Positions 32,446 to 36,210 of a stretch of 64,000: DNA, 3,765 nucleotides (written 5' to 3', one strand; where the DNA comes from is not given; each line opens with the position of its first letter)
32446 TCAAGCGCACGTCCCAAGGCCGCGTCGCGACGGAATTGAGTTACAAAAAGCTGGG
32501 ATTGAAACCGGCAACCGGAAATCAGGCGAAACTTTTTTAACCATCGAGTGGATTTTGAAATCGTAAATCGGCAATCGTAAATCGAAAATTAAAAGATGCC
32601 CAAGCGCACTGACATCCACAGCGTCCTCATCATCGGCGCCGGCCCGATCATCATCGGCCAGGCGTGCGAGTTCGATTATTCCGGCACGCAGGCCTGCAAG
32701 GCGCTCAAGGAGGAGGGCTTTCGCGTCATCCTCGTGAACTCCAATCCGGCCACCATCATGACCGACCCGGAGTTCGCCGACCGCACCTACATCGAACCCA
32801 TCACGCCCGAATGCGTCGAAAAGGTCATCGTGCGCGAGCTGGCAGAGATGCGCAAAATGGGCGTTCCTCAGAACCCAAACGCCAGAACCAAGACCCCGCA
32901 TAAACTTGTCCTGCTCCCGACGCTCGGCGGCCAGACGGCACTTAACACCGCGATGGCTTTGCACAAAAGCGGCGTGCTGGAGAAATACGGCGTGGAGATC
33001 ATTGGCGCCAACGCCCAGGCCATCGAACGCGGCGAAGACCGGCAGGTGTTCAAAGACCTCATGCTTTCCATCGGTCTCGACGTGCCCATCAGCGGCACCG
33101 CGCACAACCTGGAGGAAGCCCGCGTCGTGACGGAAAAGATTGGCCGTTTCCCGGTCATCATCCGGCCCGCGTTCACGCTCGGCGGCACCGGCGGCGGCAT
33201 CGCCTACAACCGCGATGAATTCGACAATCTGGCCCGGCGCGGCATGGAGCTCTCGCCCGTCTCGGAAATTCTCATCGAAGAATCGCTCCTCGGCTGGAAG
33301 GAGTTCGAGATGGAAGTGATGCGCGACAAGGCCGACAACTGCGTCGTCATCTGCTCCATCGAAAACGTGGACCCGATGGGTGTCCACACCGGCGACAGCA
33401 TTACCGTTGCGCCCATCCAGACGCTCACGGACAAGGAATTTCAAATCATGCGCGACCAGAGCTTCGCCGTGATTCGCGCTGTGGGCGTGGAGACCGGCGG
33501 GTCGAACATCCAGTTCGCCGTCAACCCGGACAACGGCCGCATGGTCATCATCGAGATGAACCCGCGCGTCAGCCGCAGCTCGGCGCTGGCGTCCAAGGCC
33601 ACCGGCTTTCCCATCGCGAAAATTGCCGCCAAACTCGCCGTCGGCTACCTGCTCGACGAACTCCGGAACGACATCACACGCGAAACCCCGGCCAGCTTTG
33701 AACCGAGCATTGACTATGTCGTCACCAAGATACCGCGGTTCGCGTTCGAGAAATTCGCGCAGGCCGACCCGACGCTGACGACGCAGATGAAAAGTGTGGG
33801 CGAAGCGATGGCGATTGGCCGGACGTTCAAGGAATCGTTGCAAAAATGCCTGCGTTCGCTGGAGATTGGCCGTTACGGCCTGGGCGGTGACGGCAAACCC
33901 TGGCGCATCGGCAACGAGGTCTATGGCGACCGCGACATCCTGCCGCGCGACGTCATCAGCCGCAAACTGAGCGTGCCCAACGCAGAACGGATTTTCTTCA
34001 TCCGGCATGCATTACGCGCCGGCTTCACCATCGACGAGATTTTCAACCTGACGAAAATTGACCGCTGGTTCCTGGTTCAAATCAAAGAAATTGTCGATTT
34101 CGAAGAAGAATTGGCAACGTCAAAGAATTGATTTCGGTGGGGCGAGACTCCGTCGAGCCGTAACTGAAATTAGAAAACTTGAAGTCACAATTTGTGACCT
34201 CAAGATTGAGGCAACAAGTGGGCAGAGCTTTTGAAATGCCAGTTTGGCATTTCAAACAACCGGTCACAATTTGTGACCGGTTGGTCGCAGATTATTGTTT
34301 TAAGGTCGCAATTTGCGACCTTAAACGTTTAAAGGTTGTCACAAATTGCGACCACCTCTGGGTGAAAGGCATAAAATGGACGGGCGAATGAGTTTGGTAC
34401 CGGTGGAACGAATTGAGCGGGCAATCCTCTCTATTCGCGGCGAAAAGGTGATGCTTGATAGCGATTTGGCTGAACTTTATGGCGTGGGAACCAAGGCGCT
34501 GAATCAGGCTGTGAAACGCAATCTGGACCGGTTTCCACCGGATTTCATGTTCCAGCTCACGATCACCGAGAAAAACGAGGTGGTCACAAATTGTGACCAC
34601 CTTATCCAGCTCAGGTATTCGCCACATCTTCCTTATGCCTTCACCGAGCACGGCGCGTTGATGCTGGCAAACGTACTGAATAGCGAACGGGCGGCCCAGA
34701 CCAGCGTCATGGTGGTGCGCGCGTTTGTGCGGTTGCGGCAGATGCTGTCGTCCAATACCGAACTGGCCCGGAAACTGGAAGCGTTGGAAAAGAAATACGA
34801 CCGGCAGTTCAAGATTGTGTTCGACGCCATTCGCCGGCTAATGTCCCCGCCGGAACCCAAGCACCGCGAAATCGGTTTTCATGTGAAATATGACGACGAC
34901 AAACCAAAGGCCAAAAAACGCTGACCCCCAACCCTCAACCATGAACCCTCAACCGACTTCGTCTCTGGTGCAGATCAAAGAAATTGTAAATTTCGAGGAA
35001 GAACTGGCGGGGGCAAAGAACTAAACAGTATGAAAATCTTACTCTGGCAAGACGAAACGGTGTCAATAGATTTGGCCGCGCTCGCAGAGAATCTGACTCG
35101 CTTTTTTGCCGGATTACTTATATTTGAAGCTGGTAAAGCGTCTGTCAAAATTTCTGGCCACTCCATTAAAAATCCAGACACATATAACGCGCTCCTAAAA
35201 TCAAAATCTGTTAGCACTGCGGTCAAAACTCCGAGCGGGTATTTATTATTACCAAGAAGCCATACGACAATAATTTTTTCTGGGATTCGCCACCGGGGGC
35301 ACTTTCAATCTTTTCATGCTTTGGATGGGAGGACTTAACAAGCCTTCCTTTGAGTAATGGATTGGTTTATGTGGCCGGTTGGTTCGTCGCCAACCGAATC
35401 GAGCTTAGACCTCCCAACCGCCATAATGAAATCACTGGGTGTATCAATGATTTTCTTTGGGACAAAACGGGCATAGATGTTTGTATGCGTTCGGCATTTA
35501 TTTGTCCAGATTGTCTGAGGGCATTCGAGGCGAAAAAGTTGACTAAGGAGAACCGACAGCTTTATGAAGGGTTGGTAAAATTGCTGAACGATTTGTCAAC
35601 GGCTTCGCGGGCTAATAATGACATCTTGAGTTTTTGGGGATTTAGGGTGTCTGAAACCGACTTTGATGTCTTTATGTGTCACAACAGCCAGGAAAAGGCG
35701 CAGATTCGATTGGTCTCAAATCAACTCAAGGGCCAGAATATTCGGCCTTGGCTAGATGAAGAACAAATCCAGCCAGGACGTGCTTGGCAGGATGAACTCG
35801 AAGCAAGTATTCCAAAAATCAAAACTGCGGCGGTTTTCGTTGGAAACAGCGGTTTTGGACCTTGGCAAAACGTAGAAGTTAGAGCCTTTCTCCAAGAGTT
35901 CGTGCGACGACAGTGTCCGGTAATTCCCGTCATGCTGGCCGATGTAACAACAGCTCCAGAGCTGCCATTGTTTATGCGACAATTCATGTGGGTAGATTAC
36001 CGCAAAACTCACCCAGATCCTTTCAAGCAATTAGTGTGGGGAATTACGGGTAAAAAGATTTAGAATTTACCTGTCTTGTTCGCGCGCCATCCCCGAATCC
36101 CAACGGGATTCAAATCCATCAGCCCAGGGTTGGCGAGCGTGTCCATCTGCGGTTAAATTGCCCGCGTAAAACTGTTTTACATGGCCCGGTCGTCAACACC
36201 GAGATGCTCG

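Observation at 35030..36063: Low-GC TIR-domain gene with an unusual Cys-containing N-terminal region, apparently frameshifted; best candidate for a stand-alone defence effector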

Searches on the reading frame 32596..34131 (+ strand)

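Call 6: search_protein_families(library=pfam, proteins=[window:32596-34131:+], max_evalue=0.1)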
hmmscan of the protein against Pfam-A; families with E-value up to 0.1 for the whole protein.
window:32596-34131:+ (511 aa): 6 families
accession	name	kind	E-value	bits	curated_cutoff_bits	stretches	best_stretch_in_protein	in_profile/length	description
PF02786.22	CPSase_L_D2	-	1.3e-68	231.1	19.8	1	148-355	1-210/211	Carbamoyl-phosphate synthase L chain, ATP binding domain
PF25596.1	CPSase_L_D1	-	1.6e-42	144.6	27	1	7-144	2-117/118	Carbamoyl phosphate synthase preATP-grasp domain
PF02787.25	CPSase_L_D3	-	6.2e-20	71.4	26.6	1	457-510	2-55/80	Carbamoyl-phosphate synthetase large chain, oligomerisation domain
PF13535.11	ATP-grasp_4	-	0.001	19.1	27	1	186-324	4-151/160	ATP-grasp domain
PF08442.15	ATP-grasp_2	-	0.0045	17.1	29.5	1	153-254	8-125/202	ATP-grasp domain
PF09278.17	MerR-DNA-bind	-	0.0088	17.1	25.4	0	464-483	2-21/65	MerR, DNA binding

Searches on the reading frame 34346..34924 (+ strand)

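Call 6: search_protein_families(library=pfam, proteins=[window:34346-34924:+], max_evalue=0.1)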
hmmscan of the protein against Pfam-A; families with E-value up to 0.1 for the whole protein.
window:34346-34924:+ (192 aa): 2 families
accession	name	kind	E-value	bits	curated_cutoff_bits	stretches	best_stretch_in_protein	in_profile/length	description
PF10543.14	ORF6N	-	2.1e-29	102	27.8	1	26-110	2-86/86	ORF6N domain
PF09669.15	Phage_pRha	-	0.011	16.8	29.9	1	96-132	55-91/91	Phage regulatory protein Rha (Phage_pRha)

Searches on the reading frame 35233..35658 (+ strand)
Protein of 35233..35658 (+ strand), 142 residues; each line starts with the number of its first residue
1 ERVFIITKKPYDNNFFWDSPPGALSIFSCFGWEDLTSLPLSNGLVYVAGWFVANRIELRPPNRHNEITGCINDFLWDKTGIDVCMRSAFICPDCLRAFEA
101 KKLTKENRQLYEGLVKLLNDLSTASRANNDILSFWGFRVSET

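Call 28: search_protein_representatives(protein=window:35233-35658:+)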
Query: 142 residues. Proteins with E-value up to 0.001 (for the whole library): 161; up to 1e-10: 116; up to 1e-30: 2. The best 150 are listed.
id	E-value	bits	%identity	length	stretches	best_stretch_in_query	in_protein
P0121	2.6e-43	163.7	67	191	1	3-105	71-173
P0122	1.4e-34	135.3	48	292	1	3-139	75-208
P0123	9.0e-30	119.8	45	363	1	4-136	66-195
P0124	1.3e-29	119.3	47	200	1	2-136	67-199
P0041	1.4e-29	119.2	48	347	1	3-137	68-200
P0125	1.9e-29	118.7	45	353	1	4-136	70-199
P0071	2.1e-29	118.6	48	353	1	4-140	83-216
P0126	1.0e-28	116.3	46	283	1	2-139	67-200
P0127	1.9e-28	115.4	45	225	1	2-128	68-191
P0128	3.5e-28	114.6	46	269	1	7-134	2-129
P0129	1.1e-27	112.9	40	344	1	4-136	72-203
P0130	3.0e-27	111.6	49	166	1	3-115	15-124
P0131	3.1e-26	108.3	47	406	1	5-134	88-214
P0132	3.2e-26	108.3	44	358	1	3-135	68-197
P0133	3.4e-26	108.2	44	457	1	4-135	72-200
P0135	1.4e-25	106.1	41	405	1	1-138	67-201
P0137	1.0e-24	103.4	47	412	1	5-137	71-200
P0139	6.7e-24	100.7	39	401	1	4-136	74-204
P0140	9.0e-24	100.3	43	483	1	1-134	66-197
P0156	2.9e-21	92.2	40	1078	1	2-138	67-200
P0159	5.9e-21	91.2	42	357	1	3-133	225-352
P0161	1.1e-20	90.2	43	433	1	2-133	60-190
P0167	1.8e-19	86.3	40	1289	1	4-133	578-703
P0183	2.7e-18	82.5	37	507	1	3-139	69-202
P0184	3.2e-18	82.3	41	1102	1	2-136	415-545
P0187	3.5e-18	82.2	38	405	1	3-134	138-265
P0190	4.9e-18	81.7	46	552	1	3-110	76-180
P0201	7.0e-17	77.9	35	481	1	4-131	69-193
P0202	7.8e-17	77.8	35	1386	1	3-136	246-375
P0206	1.3e-16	77.1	40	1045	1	3-133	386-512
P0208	1.7e-16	76.7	37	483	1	5-131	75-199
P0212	1.6e-15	73.5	40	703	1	3-135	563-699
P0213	2.5e-15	72.9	37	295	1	5-127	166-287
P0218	5.4e-15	71.8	40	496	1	2-135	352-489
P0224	4.3e-13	65.6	37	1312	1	4-132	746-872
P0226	6.8e-13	65.0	38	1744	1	2-133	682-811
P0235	1.6e-10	57.2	33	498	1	4-133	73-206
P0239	6.7e-09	52.0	34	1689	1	5-120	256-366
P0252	9.2e-07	45.1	32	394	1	3-134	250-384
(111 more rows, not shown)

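Call 29: search_protein_families(library=pfam, proteins=[P0133, P0140, P0137, P0131, P0135, P0139, P0156, P0183, P0190, P0161], max_evalue=0.01)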
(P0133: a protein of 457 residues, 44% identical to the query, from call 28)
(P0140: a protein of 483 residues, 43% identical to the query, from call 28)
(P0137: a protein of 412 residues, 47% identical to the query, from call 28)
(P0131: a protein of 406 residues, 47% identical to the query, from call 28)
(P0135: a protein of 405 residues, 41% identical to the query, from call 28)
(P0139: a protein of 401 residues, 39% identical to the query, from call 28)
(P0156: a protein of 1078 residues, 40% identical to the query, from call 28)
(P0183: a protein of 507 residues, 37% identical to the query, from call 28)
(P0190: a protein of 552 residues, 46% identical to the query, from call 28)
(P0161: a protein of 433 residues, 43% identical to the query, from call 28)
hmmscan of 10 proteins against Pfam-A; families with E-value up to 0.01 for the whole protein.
P0133 (457 aa): 3 families
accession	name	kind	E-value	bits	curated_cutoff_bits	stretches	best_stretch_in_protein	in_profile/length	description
PF00383.29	dCMP_cyt_deam_1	-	4.8e-17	62.2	25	1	218-314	6-102/102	Cytidine and deoxycytidylate deaminase zinc-binding region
PF18785.7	Inv-AAD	-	2.7e-09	37.4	26.5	1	240-321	3-98/129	Invertebrate-AID/APOBEC-deaminase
PF14437.12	MafB19-deam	-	1.9e-08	34.8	27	1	234-319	22-106/142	MafB19-like deaminase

P0140 (483 aa): 3 families
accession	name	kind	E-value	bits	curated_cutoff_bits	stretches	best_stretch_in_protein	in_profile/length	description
PF04471.18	Mrr_cat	-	6.2e-15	55.8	21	1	205-319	4-114/115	Restriction endonuclease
PF05014.21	Nuc_deoxyrib_tr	-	0.00066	20.2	28.8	1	407-450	57-102/117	Nucleoside 2-deoxyribosyltransferase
PF18741.7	MTES_1575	-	0.00087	19.8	38.2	1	210-258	1-46/96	REase_MTES_1575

P0137 (412 aa): 2 families
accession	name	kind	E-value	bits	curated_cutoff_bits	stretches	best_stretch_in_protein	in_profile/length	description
PF04471.18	Mrr_cat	-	3.7e-05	24.3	21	1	260-353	5-90/115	Restriction endonuclease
PF02021.23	UPF0102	-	0.0069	17.2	23.6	0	276-333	12-54/80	Uncharacterised protein family UPF0102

P0131 (406 aa): 1 family
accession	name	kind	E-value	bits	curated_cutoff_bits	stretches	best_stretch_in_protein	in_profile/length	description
PF04471.18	Mrr_cat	-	0.0009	19.8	21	1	254-346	5-89/115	Restriction endonuclease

P0135 (405 aa): 0 families

P0139 (401 aa): 0 families

P0156 (1078 aa): 4 families
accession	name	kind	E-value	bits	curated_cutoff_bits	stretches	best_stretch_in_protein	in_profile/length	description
PF07693.20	KAP_NTPase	-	2.9e-37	129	20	1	558-977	2-289/293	KAP family P-loop domain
PF13191.12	AAA_16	-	9.3e-06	26.7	32.6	1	554-635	2-81/167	AAA ATPase domain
PF13401.12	AAA_22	-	0.0018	19.1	27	0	579-638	8-64/130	AAA domain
PF20693.3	YobI-ATPase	-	0.0055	16.7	27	0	576-618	14-56/363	YobI-like P-loop NTPase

P0183 (507 aa): 1 family
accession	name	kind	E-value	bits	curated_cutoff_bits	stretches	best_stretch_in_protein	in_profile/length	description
PF22561.2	HisKin-conflict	-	3.6e-44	152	27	1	226-506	2-303/303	Histidine Kinase domain observed in conflict contexts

P0190 (552 aa): 2 families
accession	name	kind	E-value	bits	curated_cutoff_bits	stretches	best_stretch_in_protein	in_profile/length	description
PF13676.11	TIR_2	-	9.1e-10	39.5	28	1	402-515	1-109/122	TIR domain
PF18306.6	LDcluster4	-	2e-05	24.7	26.3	1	222-347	4-125/151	SLOG cluster4 family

P0161 (433 aa): 9 families
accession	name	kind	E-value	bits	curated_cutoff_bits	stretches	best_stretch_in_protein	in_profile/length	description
PF13476.12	AAA_23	-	1.8e-22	81.4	27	1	204-384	2-180/201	AAA domain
PF13175.12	AAA_15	-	4.7e-09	36.8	32.1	1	201-334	3-92/374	AAA ATPase domain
PF02463.25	SMC_N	-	5.3e-09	36.3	40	1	201-286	2-89/220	RecF/RecN/SMC N terminal domain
PF13555.12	AAA_29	-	4.5e-07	30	27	1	202-243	2-44/61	P-loop containing region of AAA domain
PF13304.12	AAA_21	-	0.00013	22.6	27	1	223-244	1-22/304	AAA domain, putative AbiEii toxin, Type IV TA system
PF03193.22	RsgA_GTPase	-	0.00056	20.2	30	1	193-261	78-146/174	RsgA GTPase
PF00005.33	ABC_tran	-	0.0016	19.5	25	1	226-273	16-63/137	ABC transporter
PF19172.5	DUF5854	-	0.0018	18.6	27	1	16-97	52-128/159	Family of unknown function (DUF5854)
PF11398.14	DUF2813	-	0.0039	17.1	21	1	202-246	4-47/372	Protein of unknown function (DUF2813)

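Call 30: search_protein_families(library=pfam, proteins=[P0167, P0184, P0202, P0206, P0224, P0226, P0239], max_evalue=0.01)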
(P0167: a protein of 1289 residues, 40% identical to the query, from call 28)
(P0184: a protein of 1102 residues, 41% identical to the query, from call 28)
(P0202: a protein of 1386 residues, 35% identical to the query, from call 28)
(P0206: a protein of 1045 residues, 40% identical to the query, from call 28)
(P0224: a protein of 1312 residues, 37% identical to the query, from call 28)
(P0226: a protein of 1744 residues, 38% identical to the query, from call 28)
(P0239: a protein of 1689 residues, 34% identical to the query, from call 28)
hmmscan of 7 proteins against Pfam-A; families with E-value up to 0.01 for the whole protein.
P0167 (1289 aa): 2 families
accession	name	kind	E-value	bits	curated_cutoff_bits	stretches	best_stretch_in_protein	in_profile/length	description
PF07693.20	KAP_NTPase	-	6e-34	118.1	20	1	752-1117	14-275/293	KAP family P-loop domain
PF13401.12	AAA_22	-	0.0029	18.4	27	0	759-817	8-63/130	AAA domain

P0184 (1102 aa): 4 families
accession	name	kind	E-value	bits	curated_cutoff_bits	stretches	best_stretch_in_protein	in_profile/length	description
PF07693.20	KAP_NTPase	-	2.9e-20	73.2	20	2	841-948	149-240/293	KAP family P-loop domain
PF20990.2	DUF2207_C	-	0.0025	18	33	0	779-850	143-201/247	Predicted membrane protein (DUF2207) C-terminal domain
PF13401.12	AAA_22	-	0.0029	18.4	27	0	604-654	10-57/130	AAA domain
PF24883.2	NPHP3_N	-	0.0032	18.1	24.8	0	837-877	118-156/164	Nephrocystin 3, N-terminal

P0202 (1386 aa): 2 families
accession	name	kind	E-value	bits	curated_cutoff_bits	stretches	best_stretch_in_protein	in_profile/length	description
PF07693.20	KAP_NTPase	-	1.7e-25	90.3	20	2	1008-1235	148-288/293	KAP family P-loop domain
PF20861.2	Isd_H_B_linker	-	0.0088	16.6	27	0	699-730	29-60/63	Iron-regulated surface determinant protein H/B, linker domain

P0206 (1045 aa): 4 families
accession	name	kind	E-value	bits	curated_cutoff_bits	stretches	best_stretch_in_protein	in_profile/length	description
PF07693.20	KAP_NTPase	-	8.5e-31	107.7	20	2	541-806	3-202/293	KAP family P-loop domain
PF24883.2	NPHP3_N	-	0.0029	18.3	24.8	0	735-786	105-154/164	Nephrocystin 3, N-terminal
PF20693.3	YobI-ATPase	-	0.003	17.6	27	0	561-786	17-238/363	YobI-like P-loop NTPase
PF13191.12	AAA_16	-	0.0051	17.8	32.6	0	544-585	10-51/167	AAA ATPase domain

P0224 (1312 aa): 0 families

P0226 (1744 aa): 5 families
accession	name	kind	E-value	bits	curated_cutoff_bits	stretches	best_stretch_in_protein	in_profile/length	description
PF04851.21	ResIII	-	3.4e-17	63.3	22.5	1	1109-1256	3-159/164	Type III restriction enzyme, res subunit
PF18766.7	SWI2_SNF2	-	5e-09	36.6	26.7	1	1117-1295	5-196/221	SWI2/SNF2 ATPase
PF00270.35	DEAD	-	2.6e-06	27.7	26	1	1120-1191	6-73/167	DEAD/DEAH box helicase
PF13588.12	HSDR_N_2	-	0.00019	21.9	25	1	1008-1077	35-108/110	Type I restriction enzyme R protein N terminus (HSDR_N)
PF01939.22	NucS_C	-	0.0098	16.3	24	0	999-1056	22-77/124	Endonuclease NucS C-terminal domain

P0239 (1689 aa): 6 families
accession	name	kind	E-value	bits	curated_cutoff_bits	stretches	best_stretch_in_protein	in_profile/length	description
PF12799.13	LRR_4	-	2.8e-64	212.1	27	12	916-954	2-40/44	Leucine Rich repeats (2 copies)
PF13855.12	LRR_8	-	1.6e-63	210.8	27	15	617-674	2-61/61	Leucine rich repeat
PF23598.1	LRR_14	-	7.3e-63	212.9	40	8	933-1000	42-107/353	Leucine-rich repeat region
PF00560.39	LRR_1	-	2.1e-23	77.8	20.6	0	617-638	1-23/23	Leucine Rich Repeat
PF13588.12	HSDR_N_2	-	4.3e-05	24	25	1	1048-1111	33-97/110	Type I restriction enzyme R protein N terminus (HSDR_N)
PF13306.12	LRR_5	-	0.00097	19.5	27.7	1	375-442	42-108/127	BspA type Leucine rich repeat region (6 copies)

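Call 60: search_protein_families(library=ncbifam, proteins=[P0133, P0140, P0183], max_evalue=0.01)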
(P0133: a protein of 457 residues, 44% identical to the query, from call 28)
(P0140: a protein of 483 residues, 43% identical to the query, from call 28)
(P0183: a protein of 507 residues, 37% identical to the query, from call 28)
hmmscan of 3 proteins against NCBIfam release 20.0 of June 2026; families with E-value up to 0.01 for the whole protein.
P0133 (457 aa): 4 families
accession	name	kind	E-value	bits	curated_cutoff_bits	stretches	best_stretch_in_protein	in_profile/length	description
TIGR00326.1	eubact_ribD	equivalog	1.1e-23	84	156.35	1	219-331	4-111/343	bifunctional diaminohydroxyphosphoribosylaminopyrimidine deaminase/5-amino-6-(5-phosphoribosylamino)uracil reductase RibD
NF008052.0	PRK10786.1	equivalog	3.1e-20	72.2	500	1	218-332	9-118/367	bifunctional diaminohydroxyphosphoribosylaminopyrimidine deaminase/5-amino-6-(5-phosphoribosylamino)uracil reductase RibD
NF008113.2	PRK10860.1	equivalog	6.8e-08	32.5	150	1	217-316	12-107/165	tRNA adenosine(34) deaminase TadA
NF041025.1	antiphage_deaminase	equivalog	0.0018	17.2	400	1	261-321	339-392/437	anti-phage dCTP deaminase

P0140 (483 aa): 0 families

P0183 (507 aa): 0 families

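Call 76: search_protein_families(library=pfam, alignment_id=A6, max_evalue=0.0001)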
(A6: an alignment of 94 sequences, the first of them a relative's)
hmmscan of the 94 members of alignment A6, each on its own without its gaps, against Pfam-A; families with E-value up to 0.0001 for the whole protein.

A. member 1, P0122 (292 aa): 1 family
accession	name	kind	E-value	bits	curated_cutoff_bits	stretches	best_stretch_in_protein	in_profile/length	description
PF13676.11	TIR_2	-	2.1e-12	48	28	1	215-290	1-77/122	TIR domain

B. families by the number of members that match (of 94 scanned): 34 families (the first 25 are shown)
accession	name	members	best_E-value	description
PF13676.11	TIR_2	43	5e-25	TIR domain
PF04471.18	Mrr_cat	10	1.9e-15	Restriction endonuclease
PF01582.25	TIR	8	4.8e-08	TIR domain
PF07693.20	KAP_NTPase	6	2.9e-37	KAP family P-loop domain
PF19964.5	EAD11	3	1.5e-11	Effector-associated domain 11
PF05014.21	Nuc_deoxyrib_tr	3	2.9e-05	Nucleoside 2-deoxyribosyltransferase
PF08937.16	ThsB_TIR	2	7.6e-07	Thoeris protein ThsB, TIR-like domain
PF18741.7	MTES_1575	2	1.6e-05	REase_MTES_1575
PF12799.13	LRR_4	1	2.8e-64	Leucine Rich repeats (2 copies)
PF13855.12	LRR_8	1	1.6e-63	Leucine rich repeat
PF23598.1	LRR_14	1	7.3e-63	Leucine-rich repeat region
PF22561.2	HisKin-conflict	1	3.6e-44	Histidine Kinase domain observed in conflict contexts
PF00560.39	LRR_1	1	2.1e-23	Leucine Rich Repeat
PF13476.12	AAA_23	1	1.8e-22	AAA domain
PF00656.27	Peptidase_C14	1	3.9e-22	Caspase domain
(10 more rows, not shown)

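Call 77: search_protein_families(library=pfam, proteins=[P0159, P0218, P0252, P0212, P0213, P0187, P0224, P0201, P0208, P0235], max_evalue=0.001)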
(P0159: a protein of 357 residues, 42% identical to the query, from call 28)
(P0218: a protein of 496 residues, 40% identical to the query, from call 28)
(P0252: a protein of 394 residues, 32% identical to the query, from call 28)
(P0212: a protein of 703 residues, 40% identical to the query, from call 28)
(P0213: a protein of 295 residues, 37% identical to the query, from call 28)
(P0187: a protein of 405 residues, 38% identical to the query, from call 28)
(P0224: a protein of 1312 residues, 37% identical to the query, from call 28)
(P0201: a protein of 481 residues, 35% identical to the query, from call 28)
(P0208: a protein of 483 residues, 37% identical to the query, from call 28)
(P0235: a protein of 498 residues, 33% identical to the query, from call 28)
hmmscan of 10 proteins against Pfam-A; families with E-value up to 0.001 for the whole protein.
P0159 (357 aa): 2 families
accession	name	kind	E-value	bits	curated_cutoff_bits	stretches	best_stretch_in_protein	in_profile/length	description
PF13676.11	TIR_2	-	7.5e-19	68.8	28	1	16-123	1-109/122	TIR domain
PF08937.16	ThsB_TIR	-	7.6e-07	29.9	21.2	1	17-98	1-92/100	Thoeris protein ThsB, TIR-like domain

P0218 (496 aa): 1 family
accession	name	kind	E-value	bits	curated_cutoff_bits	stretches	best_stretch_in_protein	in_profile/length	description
PF00656.27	Peptidase_C14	-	3.9e-22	79.5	21.4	1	51-271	3-229/233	Caspase domain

P0252 (394 aa): 2 families
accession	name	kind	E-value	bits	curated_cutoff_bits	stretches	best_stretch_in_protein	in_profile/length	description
PF13676.11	TIR_2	-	4e-16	60.1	28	1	7-116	1-104/122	TIR domain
PF01582.25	TIR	-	0.00025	21.3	21.3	1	5-108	2-103/179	TIR domain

P0212 (703 aa): 0 families

P0213 (295 aa): 0 families

P0187 (405 aa): 2 families
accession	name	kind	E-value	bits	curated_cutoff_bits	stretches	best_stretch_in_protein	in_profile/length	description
PF13676.11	TIR_2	-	4.2e-23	82.6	28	1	276-398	1-122/122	TIR domain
PF01582.25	TIR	-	4.7e-05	23.7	21.3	1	283-365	11-96/179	TIR domain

P0224 (1312 aa): 0 families

P0201 (481 aa): 3 families
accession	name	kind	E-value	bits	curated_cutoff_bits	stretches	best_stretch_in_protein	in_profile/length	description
PF04471.18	Mrr_cat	-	2.9e-12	47.2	21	1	206-317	5-112/115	Restriction endonuclease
PF05014.21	Nuc_deoxyrib_tr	-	0.00015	22.3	28.8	1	402-448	55-103/117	Nucleoside 2-deoxyribosyltransferase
PF18741.7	MTES_1575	-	0.00017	22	38.2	1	210-260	1-48/96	REase_MTES_1575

P0208 (483 aa): 3 families
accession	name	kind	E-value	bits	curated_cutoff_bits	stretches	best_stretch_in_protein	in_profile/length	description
PF04471.18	Mrr_cat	-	3.5e-15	56.6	21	1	209-322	2-111/115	Restriction endonuclease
PF05014.21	Nuc_deoxyrib_tr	-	9.3e-05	23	28.8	1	398-447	52-103/117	Nucleoside 2-deoxyribosyltransferase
PF10137.14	CAP12-PCTIR_TIR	-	0.00051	20.5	24.7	0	415-460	71-118/119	CAP12/Pycsar effector protein, TIR domain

P0235 (498 aa): 2 families
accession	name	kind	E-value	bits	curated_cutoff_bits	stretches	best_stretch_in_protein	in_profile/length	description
PF05014.21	Nuc_deoxyrib_tr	-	2.9e-05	24.6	28.8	1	382-451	44-102/117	Nucleoside 2-deoxyribosyltransferase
PF10137.14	CAP12-PCTIR_TIR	-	5.5e-05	23.6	24.7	1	362-445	11-98/119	CAP12/Pycsar effector protein, TIR domain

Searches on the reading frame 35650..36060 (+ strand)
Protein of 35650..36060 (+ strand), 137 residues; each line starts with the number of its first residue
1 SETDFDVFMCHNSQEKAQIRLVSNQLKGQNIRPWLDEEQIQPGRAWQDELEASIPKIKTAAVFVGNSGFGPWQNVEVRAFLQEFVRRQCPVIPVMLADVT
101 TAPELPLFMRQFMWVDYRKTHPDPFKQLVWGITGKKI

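Call 64: search_solved_structures(query=window:35650-36060:+, max_evalue=0.01, show_alignments=4)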
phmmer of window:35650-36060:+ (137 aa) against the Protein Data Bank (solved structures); distinct sequences matched with E-value up to 0.01: 0.
